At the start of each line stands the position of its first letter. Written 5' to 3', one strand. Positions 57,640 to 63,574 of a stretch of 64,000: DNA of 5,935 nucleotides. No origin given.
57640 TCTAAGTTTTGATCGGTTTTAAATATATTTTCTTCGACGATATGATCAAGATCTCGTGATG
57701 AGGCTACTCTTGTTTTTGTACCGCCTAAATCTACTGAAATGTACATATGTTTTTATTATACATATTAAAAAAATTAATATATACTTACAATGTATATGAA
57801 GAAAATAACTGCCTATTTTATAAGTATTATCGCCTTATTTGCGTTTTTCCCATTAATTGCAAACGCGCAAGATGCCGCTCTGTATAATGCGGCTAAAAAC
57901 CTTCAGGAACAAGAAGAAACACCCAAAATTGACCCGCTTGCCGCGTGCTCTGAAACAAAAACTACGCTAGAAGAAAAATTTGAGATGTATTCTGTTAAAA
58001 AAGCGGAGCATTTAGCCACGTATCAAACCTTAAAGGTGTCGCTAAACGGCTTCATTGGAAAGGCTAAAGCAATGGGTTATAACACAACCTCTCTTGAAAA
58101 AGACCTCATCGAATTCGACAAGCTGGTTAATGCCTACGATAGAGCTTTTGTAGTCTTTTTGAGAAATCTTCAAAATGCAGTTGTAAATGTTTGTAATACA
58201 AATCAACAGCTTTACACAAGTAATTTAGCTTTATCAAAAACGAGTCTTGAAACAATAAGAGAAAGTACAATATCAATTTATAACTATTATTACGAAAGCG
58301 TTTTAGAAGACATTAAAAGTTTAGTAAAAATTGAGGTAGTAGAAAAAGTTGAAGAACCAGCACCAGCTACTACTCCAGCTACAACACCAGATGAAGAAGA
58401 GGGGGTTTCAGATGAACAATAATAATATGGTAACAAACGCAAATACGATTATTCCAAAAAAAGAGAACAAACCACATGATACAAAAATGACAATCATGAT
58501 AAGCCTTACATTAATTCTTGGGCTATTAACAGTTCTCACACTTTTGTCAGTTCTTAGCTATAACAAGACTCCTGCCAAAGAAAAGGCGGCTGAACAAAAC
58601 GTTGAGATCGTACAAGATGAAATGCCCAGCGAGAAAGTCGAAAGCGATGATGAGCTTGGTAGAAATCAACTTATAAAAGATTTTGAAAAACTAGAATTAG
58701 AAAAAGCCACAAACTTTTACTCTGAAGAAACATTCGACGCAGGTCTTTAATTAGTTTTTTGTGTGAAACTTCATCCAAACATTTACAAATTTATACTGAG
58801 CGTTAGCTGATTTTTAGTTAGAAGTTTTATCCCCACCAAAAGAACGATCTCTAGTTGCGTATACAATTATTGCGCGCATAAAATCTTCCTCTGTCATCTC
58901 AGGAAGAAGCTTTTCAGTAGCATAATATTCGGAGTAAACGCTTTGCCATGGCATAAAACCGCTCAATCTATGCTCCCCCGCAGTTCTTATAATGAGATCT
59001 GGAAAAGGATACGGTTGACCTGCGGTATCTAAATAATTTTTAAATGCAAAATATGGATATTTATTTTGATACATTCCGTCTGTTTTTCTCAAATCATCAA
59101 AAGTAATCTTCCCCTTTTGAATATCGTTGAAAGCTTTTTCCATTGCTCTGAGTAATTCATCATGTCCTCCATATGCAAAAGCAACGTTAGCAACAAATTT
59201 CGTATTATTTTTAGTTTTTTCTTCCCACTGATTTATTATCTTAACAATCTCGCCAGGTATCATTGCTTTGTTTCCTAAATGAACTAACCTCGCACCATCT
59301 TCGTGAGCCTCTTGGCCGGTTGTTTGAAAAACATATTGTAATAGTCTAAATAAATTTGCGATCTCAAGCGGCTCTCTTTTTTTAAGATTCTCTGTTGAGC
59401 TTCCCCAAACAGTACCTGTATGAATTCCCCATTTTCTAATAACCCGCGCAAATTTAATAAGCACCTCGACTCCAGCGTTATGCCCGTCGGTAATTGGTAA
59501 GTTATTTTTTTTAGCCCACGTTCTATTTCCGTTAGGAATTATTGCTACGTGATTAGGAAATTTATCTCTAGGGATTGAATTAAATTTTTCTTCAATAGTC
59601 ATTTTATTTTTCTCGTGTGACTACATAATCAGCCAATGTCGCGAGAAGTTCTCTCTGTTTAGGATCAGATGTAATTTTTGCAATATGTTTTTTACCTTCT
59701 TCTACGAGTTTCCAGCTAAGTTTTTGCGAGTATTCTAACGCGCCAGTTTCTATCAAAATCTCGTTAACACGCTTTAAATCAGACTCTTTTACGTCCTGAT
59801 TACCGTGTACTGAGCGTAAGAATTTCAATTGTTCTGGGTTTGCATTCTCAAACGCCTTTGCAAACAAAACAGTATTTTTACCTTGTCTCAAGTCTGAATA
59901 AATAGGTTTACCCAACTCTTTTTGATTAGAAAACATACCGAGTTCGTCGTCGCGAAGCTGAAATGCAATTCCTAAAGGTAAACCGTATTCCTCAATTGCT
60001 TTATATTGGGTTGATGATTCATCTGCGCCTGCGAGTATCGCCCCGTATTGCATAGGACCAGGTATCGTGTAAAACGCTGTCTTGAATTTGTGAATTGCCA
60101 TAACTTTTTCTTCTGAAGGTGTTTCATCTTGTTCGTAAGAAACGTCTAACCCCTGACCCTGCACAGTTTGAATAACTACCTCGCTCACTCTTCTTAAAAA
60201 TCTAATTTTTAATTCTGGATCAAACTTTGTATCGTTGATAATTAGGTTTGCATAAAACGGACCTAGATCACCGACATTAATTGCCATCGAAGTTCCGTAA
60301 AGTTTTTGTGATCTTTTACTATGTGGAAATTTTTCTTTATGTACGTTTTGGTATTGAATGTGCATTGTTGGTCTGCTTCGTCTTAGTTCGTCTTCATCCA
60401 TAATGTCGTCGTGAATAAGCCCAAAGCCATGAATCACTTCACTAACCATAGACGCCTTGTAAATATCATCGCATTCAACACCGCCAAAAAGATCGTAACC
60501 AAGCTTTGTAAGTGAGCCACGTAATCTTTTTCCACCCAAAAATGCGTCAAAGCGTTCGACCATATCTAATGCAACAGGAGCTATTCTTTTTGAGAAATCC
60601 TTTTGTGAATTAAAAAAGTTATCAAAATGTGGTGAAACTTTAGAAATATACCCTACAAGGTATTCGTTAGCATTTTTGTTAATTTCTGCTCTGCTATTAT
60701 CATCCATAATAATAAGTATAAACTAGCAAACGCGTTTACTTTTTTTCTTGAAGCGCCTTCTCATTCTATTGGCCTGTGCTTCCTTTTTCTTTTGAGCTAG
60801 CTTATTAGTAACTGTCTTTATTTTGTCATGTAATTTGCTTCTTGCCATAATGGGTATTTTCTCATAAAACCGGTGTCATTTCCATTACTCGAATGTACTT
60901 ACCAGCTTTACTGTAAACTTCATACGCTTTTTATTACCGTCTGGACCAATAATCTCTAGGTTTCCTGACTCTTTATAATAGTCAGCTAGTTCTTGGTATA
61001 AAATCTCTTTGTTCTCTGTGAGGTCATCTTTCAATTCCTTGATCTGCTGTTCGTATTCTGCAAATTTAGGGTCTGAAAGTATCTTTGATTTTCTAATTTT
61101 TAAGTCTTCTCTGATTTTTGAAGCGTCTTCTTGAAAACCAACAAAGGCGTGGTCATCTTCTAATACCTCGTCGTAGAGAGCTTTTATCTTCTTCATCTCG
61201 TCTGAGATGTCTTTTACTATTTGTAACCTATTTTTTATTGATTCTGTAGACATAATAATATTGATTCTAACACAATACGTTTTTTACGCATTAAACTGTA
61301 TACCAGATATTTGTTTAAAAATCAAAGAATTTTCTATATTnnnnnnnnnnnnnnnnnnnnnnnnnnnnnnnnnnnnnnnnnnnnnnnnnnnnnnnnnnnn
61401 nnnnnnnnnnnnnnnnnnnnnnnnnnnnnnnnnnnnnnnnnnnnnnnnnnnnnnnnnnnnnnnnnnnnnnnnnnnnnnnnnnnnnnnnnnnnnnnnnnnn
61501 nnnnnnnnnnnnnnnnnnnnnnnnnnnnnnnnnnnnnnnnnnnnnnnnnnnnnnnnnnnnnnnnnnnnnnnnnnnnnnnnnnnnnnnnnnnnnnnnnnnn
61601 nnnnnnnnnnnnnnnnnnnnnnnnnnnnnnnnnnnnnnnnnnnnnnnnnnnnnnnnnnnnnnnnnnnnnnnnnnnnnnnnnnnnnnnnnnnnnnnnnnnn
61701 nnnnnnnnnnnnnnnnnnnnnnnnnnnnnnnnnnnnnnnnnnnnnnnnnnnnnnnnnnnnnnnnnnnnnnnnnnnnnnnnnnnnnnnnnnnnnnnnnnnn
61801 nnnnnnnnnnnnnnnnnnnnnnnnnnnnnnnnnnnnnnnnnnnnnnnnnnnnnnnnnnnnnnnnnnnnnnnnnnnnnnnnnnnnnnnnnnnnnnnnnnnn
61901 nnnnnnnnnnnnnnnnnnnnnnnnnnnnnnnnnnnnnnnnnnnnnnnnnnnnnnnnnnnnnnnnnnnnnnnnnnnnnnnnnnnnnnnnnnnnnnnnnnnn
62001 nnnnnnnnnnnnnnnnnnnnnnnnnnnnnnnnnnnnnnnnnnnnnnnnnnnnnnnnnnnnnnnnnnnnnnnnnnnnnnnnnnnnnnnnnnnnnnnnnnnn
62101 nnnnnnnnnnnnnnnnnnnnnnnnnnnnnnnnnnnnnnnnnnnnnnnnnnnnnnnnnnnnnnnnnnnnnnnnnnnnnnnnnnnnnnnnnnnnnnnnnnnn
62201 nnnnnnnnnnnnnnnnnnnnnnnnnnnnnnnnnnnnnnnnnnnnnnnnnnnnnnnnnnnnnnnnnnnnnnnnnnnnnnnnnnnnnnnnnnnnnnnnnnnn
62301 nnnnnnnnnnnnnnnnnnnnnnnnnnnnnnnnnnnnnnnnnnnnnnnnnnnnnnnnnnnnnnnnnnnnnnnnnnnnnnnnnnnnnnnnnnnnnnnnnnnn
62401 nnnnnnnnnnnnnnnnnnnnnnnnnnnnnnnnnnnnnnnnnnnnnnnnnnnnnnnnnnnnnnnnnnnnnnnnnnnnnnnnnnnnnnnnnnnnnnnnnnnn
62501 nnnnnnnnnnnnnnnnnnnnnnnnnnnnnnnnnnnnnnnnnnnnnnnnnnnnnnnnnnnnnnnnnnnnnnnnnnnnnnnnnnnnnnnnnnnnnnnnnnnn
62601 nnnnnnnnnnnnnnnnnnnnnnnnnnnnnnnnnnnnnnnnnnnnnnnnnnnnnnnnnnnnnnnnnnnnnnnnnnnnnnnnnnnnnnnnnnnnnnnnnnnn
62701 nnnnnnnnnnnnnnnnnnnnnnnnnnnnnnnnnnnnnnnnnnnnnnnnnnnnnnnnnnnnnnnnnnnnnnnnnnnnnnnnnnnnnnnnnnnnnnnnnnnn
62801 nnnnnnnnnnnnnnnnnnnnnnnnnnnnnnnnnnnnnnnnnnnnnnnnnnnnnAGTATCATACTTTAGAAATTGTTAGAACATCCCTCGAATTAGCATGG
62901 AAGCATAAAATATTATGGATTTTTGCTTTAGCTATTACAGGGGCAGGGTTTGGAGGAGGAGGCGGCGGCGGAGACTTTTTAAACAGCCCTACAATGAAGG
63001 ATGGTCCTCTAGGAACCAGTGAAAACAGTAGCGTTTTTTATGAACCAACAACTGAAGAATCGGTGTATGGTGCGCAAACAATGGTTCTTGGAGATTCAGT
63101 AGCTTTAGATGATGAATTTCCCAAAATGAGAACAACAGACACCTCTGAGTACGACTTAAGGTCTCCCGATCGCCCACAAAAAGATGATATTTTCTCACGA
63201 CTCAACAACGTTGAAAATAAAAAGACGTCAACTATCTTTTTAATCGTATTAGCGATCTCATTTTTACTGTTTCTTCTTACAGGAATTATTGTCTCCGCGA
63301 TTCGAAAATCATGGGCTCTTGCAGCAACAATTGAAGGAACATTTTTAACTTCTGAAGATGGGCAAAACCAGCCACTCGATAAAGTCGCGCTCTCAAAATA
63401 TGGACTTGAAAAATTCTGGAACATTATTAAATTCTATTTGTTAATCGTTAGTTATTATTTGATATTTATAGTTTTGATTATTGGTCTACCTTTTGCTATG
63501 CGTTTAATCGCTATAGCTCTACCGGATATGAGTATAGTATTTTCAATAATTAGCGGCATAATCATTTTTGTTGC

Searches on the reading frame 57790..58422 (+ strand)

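Call 33: search_protein_families(library=pfam, proteins=[window:57790-58422:+], max_evalue=0.01)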
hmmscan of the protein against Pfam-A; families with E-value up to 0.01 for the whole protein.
window:57790-58422:+ (210 aa): 1 family
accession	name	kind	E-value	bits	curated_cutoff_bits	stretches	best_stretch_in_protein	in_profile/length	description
PF18363.6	PI_PP_I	-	0.0049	17.5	28.5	0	59-133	7-81/94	Phosphoinositide phosphatase insertion domain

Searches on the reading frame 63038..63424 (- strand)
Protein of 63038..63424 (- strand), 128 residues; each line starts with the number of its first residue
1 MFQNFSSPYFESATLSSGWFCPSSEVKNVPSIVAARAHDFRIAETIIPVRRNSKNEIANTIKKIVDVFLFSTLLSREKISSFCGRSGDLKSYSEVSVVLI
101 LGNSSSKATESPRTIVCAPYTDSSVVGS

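Call 34: search_protein_families(library=pfam, proteins=[window:63038-63424:-], max_evalue=0.01)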
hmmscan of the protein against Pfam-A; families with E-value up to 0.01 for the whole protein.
window:63038-63424:- (128 aa): 0 families

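Call 41: find_encoding_contigs(protein=window:63038-63424:-, flank=10000, max_places=6)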
Protein window:63038-63424:- (128 aa): no gene with exactly this product is on record in the collection.
